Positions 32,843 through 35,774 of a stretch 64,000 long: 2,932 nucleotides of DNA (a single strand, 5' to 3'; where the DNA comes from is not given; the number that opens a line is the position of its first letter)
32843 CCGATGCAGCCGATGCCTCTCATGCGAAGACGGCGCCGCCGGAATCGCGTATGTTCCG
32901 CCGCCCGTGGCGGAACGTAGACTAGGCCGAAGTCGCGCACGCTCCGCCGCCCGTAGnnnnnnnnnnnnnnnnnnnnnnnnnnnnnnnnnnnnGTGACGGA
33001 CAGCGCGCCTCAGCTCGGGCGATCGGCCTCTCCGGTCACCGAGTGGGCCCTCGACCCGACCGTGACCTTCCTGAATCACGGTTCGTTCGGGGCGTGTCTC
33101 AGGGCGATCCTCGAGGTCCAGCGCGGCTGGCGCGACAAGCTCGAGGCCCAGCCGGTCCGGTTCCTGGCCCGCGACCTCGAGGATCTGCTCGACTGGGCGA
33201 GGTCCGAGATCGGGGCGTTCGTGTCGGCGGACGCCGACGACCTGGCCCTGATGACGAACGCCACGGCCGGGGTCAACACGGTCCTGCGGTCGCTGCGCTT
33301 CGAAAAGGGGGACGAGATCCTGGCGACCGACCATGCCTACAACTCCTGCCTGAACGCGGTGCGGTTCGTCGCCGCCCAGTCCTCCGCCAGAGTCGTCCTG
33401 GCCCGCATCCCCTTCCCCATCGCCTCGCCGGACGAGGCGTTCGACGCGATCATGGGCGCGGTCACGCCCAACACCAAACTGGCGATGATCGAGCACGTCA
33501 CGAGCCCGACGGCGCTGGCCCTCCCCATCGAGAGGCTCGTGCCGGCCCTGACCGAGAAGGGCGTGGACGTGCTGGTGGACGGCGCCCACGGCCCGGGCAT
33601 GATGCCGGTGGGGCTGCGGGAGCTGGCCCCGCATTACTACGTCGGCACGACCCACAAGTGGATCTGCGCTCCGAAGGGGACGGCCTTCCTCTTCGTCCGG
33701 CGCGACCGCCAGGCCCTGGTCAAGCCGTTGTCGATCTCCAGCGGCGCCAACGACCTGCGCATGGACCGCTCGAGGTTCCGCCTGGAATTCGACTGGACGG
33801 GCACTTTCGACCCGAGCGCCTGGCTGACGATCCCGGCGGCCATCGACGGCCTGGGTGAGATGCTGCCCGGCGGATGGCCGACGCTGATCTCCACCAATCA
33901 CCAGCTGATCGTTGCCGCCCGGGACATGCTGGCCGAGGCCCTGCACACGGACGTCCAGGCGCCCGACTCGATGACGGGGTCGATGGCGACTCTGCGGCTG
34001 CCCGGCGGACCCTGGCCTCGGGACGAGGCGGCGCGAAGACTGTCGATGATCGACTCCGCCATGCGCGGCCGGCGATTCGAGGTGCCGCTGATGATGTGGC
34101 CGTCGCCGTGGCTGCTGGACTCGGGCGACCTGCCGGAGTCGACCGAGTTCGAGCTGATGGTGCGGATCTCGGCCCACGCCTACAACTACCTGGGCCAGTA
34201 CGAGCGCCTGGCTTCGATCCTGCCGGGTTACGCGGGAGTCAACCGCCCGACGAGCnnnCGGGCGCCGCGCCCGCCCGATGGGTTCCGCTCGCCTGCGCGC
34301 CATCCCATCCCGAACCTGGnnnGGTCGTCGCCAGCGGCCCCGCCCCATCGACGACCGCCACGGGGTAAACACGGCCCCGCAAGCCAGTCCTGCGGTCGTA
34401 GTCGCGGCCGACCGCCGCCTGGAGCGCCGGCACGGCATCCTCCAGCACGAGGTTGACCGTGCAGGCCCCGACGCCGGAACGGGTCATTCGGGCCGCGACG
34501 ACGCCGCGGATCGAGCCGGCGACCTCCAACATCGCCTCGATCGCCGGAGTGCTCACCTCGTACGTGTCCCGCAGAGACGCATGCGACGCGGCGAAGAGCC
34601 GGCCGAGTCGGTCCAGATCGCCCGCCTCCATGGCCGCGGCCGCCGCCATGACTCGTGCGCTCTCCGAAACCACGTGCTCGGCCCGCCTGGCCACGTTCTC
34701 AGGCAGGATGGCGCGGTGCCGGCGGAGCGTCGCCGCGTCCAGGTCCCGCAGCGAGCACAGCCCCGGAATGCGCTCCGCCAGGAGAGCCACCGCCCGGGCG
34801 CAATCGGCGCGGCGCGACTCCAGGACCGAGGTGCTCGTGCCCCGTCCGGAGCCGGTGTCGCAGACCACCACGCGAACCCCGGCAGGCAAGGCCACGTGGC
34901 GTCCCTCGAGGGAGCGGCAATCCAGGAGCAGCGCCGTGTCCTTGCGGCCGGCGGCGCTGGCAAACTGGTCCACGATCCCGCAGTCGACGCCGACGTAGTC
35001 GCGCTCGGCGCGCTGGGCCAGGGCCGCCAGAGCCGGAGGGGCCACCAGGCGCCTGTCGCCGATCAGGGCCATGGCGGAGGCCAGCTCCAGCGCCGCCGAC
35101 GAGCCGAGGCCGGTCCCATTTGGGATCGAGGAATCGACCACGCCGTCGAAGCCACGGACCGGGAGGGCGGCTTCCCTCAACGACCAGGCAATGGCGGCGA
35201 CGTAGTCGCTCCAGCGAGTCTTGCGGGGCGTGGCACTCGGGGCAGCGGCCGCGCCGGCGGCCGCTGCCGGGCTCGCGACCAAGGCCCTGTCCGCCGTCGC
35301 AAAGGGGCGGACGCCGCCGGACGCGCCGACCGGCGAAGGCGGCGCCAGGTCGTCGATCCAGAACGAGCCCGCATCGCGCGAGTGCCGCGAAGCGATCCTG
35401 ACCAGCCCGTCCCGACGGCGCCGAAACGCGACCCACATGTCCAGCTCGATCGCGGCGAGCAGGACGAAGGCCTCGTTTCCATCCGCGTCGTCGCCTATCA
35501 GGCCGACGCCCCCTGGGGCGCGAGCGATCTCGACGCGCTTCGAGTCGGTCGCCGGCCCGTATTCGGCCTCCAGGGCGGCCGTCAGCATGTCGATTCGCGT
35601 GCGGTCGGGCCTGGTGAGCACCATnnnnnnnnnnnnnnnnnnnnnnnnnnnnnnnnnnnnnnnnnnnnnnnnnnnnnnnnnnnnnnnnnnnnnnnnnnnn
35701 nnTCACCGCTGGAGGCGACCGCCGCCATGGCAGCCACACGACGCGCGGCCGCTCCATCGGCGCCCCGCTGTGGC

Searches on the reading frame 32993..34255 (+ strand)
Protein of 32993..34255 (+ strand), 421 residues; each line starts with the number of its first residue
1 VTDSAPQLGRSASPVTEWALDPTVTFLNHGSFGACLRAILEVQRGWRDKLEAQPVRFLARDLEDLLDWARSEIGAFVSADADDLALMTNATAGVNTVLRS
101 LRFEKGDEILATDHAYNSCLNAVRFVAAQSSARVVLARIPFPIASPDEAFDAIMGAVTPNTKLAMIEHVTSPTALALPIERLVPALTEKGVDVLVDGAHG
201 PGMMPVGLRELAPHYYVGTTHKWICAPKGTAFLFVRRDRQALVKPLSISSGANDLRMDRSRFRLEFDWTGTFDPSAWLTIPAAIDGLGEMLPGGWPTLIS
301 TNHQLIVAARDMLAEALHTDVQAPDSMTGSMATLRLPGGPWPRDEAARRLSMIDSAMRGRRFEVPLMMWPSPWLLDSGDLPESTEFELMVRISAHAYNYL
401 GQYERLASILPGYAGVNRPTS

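Call 78: search_protein_families(library=pfam, proteins=[window:32993-34255:+], max_evalue=0.00001)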
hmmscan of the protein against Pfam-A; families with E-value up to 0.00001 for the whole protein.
window:32993-34255:+ (421 aa): 2 families
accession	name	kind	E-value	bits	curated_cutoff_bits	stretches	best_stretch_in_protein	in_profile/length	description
PF00266.25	Aminotran_5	-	6e-20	72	21.5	1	60-287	39-268/371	Aminotransferase class-V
PF01053.26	Cys_Met_Meta_PP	-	1.1e-06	27.9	27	1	87-203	73-180/381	Cys/Met metabolism PLP-dependent enzyme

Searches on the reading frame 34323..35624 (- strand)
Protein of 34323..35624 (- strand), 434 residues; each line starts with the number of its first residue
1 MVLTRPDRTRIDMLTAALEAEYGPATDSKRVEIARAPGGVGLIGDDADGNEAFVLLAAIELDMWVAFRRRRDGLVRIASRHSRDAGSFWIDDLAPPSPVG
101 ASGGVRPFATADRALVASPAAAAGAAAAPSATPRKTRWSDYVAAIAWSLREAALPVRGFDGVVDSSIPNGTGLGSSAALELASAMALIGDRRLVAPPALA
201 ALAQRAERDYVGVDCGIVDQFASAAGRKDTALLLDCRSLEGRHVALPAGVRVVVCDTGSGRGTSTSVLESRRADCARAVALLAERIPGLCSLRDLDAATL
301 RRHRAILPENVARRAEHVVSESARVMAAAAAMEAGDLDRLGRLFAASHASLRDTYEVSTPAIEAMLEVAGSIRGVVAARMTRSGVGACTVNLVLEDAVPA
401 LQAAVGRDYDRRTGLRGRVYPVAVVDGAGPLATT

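Call 78: search_protein_families(library=pfam, proteins=[window:34323-35624:-], max_evalue=0.00001)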
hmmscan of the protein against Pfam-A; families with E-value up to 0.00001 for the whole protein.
window:34323-35624:- (434 aa): 3 families
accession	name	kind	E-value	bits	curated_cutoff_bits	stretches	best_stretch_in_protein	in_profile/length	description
PF00288.32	GHMP_kinases_N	-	4.5e-15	56.1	22.3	1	141-226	2-86/87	GHMP kinases N terminal domain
PF10509.15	GalKase_gal_bdg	-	8.9e-09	35.2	23.1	1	30-69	11-49/49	Galactokinase galactose-binding signature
PF08544.19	GHMP_kinases_C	-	6.9e-07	30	21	1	329-409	2-83/85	GHMP kinases C terminal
